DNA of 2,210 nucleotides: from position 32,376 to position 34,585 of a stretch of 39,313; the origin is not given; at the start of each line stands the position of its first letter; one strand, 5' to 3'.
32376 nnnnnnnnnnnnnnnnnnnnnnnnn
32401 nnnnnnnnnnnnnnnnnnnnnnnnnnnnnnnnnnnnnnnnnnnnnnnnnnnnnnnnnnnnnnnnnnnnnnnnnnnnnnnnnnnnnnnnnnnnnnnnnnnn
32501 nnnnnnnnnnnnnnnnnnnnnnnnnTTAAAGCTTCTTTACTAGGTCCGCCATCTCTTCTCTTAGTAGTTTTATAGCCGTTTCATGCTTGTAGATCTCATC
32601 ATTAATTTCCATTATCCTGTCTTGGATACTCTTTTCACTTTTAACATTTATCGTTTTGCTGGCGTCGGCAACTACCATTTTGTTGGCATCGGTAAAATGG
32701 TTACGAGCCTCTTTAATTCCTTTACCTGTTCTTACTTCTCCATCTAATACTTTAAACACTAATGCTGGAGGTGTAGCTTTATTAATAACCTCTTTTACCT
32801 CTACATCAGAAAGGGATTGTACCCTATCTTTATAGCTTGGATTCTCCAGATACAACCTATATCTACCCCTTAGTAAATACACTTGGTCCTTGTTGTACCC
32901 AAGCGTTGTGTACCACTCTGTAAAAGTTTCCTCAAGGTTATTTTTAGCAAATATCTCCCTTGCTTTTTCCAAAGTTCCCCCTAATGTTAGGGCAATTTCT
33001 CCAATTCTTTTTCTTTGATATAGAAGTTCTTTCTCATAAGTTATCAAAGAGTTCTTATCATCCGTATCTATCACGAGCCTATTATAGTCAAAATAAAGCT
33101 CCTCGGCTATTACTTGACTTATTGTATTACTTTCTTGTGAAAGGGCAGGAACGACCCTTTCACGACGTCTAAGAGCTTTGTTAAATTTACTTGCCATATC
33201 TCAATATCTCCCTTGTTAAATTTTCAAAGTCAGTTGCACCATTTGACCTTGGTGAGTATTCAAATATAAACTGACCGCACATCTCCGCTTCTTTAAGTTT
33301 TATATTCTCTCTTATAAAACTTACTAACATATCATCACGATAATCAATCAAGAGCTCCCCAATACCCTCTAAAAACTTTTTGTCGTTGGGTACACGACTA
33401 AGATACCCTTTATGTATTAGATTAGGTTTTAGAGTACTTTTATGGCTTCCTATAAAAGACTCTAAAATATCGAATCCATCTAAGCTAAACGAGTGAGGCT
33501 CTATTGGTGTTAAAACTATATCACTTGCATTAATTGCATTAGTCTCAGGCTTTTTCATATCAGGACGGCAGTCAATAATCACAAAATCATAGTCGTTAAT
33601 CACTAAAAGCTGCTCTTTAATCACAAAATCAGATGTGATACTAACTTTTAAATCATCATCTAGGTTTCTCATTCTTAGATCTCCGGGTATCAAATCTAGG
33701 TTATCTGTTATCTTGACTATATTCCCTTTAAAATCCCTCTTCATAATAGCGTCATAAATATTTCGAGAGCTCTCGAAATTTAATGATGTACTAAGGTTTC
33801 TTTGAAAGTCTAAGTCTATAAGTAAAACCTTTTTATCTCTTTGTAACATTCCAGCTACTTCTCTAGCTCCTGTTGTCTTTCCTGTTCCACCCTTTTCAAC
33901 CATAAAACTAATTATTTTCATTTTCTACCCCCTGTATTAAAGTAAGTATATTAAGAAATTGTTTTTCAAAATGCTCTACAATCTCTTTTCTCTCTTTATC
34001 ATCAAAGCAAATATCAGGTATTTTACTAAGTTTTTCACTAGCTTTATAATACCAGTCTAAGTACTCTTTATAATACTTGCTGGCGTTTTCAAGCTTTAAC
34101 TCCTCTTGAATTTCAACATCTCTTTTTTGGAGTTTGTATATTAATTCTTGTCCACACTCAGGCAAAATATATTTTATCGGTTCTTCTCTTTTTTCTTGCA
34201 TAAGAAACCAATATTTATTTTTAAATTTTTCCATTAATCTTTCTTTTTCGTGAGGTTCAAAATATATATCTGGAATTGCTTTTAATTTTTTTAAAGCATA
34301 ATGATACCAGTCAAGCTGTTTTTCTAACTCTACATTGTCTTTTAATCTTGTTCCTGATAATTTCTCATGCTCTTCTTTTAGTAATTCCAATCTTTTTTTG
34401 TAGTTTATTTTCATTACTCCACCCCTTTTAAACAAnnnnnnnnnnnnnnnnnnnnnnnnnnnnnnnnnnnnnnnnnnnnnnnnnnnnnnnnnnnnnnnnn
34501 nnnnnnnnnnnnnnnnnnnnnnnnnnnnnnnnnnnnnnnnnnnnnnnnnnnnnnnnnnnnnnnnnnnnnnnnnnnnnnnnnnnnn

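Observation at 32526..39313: Plasmid-maintenance block inside a phage genome: probable phage-plasmid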

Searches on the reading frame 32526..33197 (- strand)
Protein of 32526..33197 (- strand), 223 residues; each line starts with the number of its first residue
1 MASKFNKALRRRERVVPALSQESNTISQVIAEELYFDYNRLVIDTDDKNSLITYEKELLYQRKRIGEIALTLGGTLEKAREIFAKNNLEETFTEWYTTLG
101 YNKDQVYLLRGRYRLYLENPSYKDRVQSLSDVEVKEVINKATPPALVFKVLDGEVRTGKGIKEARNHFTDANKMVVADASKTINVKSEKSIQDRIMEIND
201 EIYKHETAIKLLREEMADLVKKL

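Call 5: search_protein_families(library=pfam, max_evalue=0.1, proteins=[window:32526-33197:-])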
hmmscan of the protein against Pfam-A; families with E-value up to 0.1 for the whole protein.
window:32526-33197:- (223 aa): 2 families
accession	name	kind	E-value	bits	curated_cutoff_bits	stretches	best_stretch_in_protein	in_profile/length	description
PF06428.16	Sec2p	-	0.03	14.7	28.5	1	168-219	31-83/92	GDP/GTP exchange factor Sec2p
PF04102.17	SlyX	-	0.083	14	30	0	192-223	16-47/67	SlyX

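Call 6: search_protein_families(library=phrogs, max_evalue=0.01, proteins=[window:32526-33197:-])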
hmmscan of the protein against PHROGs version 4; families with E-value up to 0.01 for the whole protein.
window:32526-33197:- (223 aa): 3 families
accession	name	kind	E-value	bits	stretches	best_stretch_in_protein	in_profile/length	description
phrog_32652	-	unknown function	1.5e-13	51.7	1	35-203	26-195/213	-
phrog_1733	-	unknown function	0.0001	22.8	1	60-187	25-153/305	-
phrog_21162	-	unknown function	0.0071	16.4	1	148-222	28-105/395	-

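Call 43: find_homologous_proteins(query=window:32529-33197:-, max_evalue=0.001)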
Query window:32529-33197:- (223 aa): 37 proteins with E <= 0.001 among 395 candidates.
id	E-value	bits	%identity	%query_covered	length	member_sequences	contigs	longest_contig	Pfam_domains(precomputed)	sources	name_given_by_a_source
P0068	1.1e-132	458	97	100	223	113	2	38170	-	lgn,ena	-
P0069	3.6e-119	414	92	100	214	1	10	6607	-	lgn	-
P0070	1.3e-101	356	77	99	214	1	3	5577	-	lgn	-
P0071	1.1e-100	353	95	78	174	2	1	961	-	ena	-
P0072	7.2e-89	315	98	68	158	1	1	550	-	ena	-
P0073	1.6e-82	294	85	78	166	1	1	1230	-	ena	-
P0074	2.2e-82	294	65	100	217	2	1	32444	-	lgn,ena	-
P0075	8.4e-61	223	54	100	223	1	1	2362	-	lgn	-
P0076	1.5e-60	222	53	100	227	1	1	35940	-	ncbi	-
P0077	2.3e-59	219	53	99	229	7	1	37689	-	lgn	-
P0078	2.6e-58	215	51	100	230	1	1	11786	-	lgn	-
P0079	5.0e-58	214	51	100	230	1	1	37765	-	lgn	-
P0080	9.8e-58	213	50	100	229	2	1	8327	-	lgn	-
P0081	6.8e-56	207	49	100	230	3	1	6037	-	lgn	-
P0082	7.5e-34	135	42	100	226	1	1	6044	-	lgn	-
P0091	9.9e-31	125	48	74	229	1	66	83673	-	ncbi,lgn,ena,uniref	uniref:hypothetical protein n=1 Tax=Fusobacterium mortiferum TaxID=850 RepID=UPI003FEF3CEA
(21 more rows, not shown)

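Call 44: find_encoding_contigs(protein=P0091, flank=10000, max_places=4)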
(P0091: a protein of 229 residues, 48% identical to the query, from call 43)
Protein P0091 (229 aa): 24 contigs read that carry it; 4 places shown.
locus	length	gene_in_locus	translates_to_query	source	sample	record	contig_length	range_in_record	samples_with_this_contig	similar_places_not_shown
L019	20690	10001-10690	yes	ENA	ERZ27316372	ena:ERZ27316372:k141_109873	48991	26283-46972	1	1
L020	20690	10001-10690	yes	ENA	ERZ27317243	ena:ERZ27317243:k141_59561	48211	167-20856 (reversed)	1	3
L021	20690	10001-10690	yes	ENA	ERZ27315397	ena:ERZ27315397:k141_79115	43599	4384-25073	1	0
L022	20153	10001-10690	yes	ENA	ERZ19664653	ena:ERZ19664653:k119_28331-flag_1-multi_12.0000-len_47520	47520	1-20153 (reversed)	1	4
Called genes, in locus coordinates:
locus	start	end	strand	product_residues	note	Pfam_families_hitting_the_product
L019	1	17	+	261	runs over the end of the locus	PF04098:Rad52_Rad22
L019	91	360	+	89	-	-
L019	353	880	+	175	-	-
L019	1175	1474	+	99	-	-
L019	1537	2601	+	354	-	PF06970:RepA_N, PF13730:HTH_36 (weak)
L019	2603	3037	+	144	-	-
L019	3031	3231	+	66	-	-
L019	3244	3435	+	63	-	-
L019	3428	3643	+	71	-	-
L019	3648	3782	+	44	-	-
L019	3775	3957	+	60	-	-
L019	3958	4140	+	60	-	-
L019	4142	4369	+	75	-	-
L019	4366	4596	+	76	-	-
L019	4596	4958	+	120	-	-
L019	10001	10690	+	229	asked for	-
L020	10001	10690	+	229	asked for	-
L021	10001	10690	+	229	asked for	-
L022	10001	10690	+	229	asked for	-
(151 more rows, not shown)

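Call 47: search_solved_structures(query=A3, max_evalue=10)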
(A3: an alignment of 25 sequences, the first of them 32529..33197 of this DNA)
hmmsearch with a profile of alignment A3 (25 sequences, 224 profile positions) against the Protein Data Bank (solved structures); distinct sequences matched with E-value up to 10: 27.
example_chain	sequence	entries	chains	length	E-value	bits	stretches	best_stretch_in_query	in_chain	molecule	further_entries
2yny_A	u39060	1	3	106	0.014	18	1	180-211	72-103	GENERAL CONTROL PROTEIN GCN4, PUTATIVE INNER MEMBRANE PROTEIN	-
3wpr_A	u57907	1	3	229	0.02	17.5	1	161-212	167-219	Trimeric autotransporter adhesin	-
3zmf_A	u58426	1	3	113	0.047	16.3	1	180-211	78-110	GENERAL CONTROL PROTEIN GCN4, PUTATIVE INNER MEMBRANE PROTEIN, GENERAL CONTROL PROTEIN GCN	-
4c7n_B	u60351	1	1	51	0.053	16.1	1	184-222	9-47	SYNTHETIC ALPHA-HELIX, IM10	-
3nwh_A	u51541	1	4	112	0.13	14.8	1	144-219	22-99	Bone marrow stromal antigen 2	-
2xg7_A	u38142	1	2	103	0.13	14.8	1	144-219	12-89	BONE MARROW STROMAL ANTIGEN 2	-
3mq7_A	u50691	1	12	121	0.15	14.6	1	144-219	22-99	Bone marrow stromal antigen 2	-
3mqb_A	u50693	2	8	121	0.16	14.5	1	144-219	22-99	Bone marrow stromal antigen 2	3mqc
2yo2_A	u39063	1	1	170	0.18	14.3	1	180-212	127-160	GENERAL CONTROL PROTEIN GCN4, PUTATIVE INNER MEMBRANE PROTEIN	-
9m3i_C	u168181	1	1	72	0.21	14.1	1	166-215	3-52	Transcriptional regulatory protein LGE1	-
6xor_A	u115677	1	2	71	0.23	14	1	165-223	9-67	Protein swallow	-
3wp8_A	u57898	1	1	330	0.28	13.7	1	177-212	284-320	Trimeric autotransporter adhesin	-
3u1a_A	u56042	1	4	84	0.48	12.9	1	161-223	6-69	smooth muscle tropomyosin alpha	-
2pms_C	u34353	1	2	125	0.59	12.7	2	178-213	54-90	PNEUMOCOCCAL SURFACE PROTEIN A (PSPA)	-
2yo0_A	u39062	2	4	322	0.72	12.4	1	168-212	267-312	GENERAL CONTROL PROTEIN GCN4, PUTATIVE INNER MEMBRANE PROTEIN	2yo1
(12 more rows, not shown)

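Call 53: predict_structure(alignment_id=A3)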
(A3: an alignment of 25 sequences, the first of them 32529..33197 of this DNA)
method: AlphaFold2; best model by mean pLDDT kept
length: 223 residues; sequences in the alignment: 25
mean_pLDDT: 79.4   pTM: 0.56
mean pLDDT of the five models: 79.4, 76.3, 74.8, 71.4, 71.0
residues with pLDDT >= 90: 82; 70-90: 95; 50-70: 12; < 50: 34
segments of 3 or more residues with pLDDT < 50: 8-21, 172-188
pLDDT, mean of each block of 10 residues (from residue 1): 49 43 68 82 91 89 87 93 92 92 93 92 88 92 89 88 81 40 41 80 90 88 78
secondary structure, 60 per line:
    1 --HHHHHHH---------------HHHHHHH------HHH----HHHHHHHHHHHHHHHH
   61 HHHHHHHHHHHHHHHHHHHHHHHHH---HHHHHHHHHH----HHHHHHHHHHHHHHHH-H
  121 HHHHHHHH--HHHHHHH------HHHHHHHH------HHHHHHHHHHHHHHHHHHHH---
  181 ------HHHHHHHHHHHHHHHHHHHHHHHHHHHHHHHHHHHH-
elements in order: H3-9 H25-31 H45-85 H89-98 H103-118 H120-128 H131-137 H144-151 H158-177 H187-222

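Call 76: search_dna_similar(query=window:32529-33197:-, collection=plasmids, mode=protein, max_evalue=0.001)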
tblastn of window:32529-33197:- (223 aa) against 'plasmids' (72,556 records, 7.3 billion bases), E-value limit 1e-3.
Records with a match: 1; places in all: 1; records where one place covers at least 80% of the query: 0.
Best place of each record, by identity: <60% 1.
By first word of the organism name: Cetobacterium 1.
By predicted mobility (MOB-suite, as given by PLSDB): non-mobilizable 1.
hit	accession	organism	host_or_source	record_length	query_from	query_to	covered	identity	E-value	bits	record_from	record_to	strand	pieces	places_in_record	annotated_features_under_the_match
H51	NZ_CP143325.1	Cetobacterium somerae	intestine of Yellow Catfish,pure culture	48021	36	210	78%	46.4%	9e-31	125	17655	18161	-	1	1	hypothetical protein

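Call 77: search_dna_similar(query=window:32529-33197:-, collection=phages, mode=protein, max_evalue=0.001)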
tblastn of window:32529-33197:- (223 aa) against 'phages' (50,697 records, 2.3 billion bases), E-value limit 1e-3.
No match.

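Call 96: search_protein_representatives(alignment_id=A3)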
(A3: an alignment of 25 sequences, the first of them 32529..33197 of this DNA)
Query: 25 sequences, 224 profile positions. Proteins with E-value up to 0.001 (for the whole library): 243; up to 1e-10: 57; up to 1e-30: 21. The best 150 are listed.
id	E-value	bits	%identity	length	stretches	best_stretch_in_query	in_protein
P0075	3.5e-90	317.6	-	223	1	1-221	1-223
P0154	5.3e-76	271.2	-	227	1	16-224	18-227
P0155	3.9e-51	189.9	-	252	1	9-218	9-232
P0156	1.2e-45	172.0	-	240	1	9-222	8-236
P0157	5.7e-44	166.5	-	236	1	7-221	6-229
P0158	1.4e-42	161.9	-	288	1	25-208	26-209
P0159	2.3e-42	161.2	-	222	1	10-171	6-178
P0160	6.8e-42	159.7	-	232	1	20-205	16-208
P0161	4.3e-39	150.5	-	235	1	23-208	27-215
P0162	6.2e-39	150.0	-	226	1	3-211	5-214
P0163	2.2e-38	148.2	-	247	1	10-220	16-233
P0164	4.9e-37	143.8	-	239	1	12-213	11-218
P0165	2.6e-36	141.4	-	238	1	29-208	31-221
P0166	1.1e-34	136.1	-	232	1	4-215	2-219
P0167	1.5e-34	135.7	-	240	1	27-220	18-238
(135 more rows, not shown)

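Call 98: search_protein_families(library=pfam, alignment_id=A5, max_evalue=0.01)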
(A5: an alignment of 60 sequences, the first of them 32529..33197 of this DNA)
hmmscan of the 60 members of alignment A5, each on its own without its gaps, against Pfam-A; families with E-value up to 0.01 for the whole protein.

A. member 1, window:32529-33197:- (223 aa): 0 families

B. families by the number of members that match (of 60 scanned): 25 families
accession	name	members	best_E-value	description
PF03677.18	UPF0137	11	5.4e-07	Uncharacterised protein family (UPF0137)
PF00226.36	DnaJ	1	4.6e-07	DnaJ domain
PF12329.13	TMF_DNA_bd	1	0.00023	TATA element modulatory factor 1 DNA binding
PF06401.16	Alpha-2-MRAP_C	1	0.00033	Alpha-2-macroglobulin RAP, C-terminal domain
PF15070.11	GOLGA2L5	1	0.00036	Putative golgin subfamily A member 2-like protein 5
PF10552.14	ORF6C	1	0.0016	ORF6C domain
PF05837.17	CENP-H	1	0.0017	Centromere protein H (CENP-H)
PF08614.16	ATG16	1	0.0018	Autophagy protein 16 (ATG16)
PF00435.27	Spectrin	1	0.0019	Spectrin repeat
PF01865.21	PhoU_div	1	0.0025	Protein of unknown function DUF47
PF20016.6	ThsA_Macro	1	0.003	Thoeris protein ThsA, Macro domain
PF23053.1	UBA_N4BP1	1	0.0033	N4BP1, UBA-like domain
PF05667.16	CCDC22_CC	1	0.0033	CCDC22 protein coiled-coil region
PF18865.6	AbiJ_NTD5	1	0.0037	AbiJ N-terminal domain 5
PF14646.12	MYCBPAP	1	0.0039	MYCBP-associated protein family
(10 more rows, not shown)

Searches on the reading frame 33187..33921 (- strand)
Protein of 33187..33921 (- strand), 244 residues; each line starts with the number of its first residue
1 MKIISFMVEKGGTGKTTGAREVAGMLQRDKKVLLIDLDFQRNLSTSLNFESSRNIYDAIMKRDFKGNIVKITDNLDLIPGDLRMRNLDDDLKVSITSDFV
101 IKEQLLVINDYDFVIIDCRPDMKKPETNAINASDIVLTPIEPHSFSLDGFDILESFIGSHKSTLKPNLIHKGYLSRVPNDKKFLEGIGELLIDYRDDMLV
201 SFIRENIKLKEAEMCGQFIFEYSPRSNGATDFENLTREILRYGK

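Call 5: search_protein_families(library=pfam, max_evalue=0.1, proteins=[window:33187-33921:-])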
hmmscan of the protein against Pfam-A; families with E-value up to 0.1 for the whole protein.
window:33187-33921:- (244 aa): 8 families
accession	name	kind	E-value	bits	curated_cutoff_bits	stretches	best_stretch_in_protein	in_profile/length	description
PF13614.12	AAA_31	-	8.3e-36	124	27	1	1-168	1-175/177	AAA domain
PF01656.29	CbiA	-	4.7e-10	39.9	25.4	1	5-213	2-119/125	CobQ/CobB/MinD/ParA nucleotide binding domain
PF06564.18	CBP_BcsQ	-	1.2e-08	35.2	21.3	1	1-139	1-144/234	Cellulose biosynthesis protein BcsQ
PF09140.17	MipZ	-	4.8e-07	29.8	20.7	1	3-153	2-139/262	ATPase MipZ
PF00142.24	Fer4_NifH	-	5.3e-05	23.3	25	1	9-72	7-71/271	4Fe-4S iron sulfur cluster binding proteins, NifH/frxC family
PF02374.21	ArsA_ATPase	-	7.1e-05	22.6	24.3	1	4-80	4-67/305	Anion-transporting ATPase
PF10609.15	ParA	-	0.0083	16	27.1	1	2-39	4-42/246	NUBPL iron-transfer P-loop NTPase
PF07015.17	VirC1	-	0.011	15.5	24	1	1-56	1-57/231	VirC1 protein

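Call 6: search_protein_families(library=phrogs, max_evalue=0.01, proteins=[window:33187-33921:-])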
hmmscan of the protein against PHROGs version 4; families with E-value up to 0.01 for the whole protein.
window:33187-33921:- (244 aa): 1 family
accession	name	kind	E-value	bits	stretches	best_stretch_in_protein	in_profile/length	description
phrog_164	-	DNA, RNA and nucleotide metabolism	4.7e-50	172.1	1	1-241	224-471/500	ParA-like partition protein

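Call 16: find_encoding_contigs(protein=window:33187-33921:-, flank=10000, max_places=10)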
Protein window:33187-33921:- (244 aa): 7 contigs read that carry it; 4 places shown.
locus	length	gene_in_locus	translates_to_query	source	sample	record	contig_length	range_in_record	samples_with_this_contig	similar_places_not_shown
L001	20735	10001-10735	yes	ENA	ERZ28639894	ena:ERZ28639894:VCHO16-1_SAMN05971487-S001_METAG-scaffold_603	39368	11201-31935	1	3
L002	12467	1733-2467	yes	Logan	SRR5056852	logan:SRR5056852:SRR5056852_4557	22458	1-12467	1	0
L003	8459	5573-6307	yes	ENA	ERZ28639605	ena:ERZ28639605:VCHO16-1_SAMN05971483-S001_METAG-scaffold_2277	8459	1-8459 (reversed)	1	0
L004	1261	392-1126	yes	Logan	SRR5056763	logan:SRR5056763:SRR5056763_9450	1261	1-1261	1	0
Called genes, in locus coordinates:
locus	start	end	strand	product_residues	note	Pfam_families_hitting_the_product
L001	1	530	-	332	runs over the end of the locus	-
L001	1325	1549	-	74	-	PF13443:HTH_26 (faint), PF01381:HTH_3 (weak)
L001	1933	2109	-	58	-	-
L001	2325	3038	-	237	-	-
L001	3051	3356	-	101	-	PF01381:HTH_3 (weak)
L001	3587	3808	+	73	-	-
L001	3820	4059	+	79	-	-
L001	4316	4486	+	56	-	-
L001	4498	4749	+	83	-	-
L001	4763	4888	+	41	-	-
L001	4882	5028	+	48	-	-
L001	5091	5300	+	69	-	-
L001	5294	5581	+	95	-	-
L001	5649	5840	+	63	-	-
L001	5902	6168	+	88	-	-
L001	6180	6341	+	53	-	-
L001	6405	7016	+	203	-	PF06378:SSAP_Sak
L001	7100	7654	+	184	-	-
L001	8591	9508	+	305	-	PF01051:Rep3_N, PF21205:Rep3_C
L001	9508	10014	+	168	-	-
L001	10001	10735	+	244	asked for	PF01656:CbiA, PF06564:CBP_BcsQ (weak), PF09140:MipZ (weak), PF13614:AAA_31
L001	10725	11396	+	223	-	-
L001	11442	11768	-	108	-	-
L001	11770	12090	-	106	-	-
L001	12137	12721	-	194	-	-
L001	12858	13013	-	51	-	-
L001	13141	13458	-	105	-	PF16515:HIP1_clath_bdg (weak)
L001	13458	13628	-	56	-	-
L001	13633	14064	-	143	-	PF00959:Phage_lysozyme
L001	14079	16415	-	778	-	PF01391:Collagen (faint), PF07484:Collar (faint)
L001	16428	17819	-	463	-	PF01391:Collagen (weak)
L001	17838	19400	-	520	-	-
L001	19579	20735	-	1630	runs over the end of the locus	-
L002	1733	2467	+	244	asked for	PF01656:CbiA, PF06564:CBP_BcsQ (weak), PF09140:MipZ (weak), PF13614:AAA_31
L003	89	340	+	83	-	-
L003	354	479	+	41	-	-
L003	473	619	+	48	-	-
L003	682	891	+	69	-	-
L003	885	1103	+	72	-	-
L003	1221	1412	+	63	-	-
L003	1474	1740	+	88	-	-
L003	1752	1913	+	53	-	-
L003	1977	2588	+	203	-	PF06378:SSAP_Sak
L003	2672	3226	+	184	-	-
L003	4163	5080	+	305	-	PF01051:Rep3_N, PF21205:Rep3_C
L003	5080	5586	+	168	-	-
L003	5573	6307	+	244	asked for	PF01656:CbiA, PF06564:CBP_BcsQ (weak), PF09140:MipZ (weak), PF13614:AAA_31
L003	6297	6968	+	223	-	-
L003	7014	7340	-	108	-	-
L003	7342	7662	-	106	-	-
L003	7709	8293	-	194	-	-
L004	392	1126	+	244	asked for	PF01656:CbiA, PF06564:CBP_BcsQ (weak), PF09140:MipZ (weak), PF13614:AAA_31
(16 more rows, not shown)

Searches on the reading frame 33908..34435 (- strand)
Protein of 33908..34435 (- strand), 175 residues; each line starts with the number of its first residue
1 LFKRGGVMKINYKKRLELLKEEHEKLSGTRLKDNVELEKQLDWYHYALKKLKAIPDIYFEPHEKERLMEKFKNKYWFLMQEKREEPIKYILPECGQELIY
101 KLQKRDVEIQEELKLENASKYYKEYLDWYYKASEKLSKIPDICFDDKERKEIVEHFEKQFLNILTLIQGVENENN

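Call 5: search_protein_families(library=pfam, max_evalue=0.1, proteins=[window:33908-34435:-])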
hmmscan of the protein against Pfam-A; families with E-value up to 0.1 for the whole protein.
window:33908-34435:- (175 aa): 1 family
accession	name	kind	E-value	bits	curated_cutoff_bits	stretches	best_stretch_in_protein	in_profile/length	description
PF10436.14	BCDHK_Adom3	-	0.027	14.8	24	0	96-169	28-104/160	Mitochondrial branched-chain alpha-ketoacid dehydrogenase kinase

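Call 6: search_protein_families(library=phrogs, max_evalue=0.01, proteins=[window:33908-34435:-])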
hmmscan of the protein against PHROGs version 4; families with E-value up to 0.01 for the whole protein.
window:33908-34435:- (175 aa): 0 families
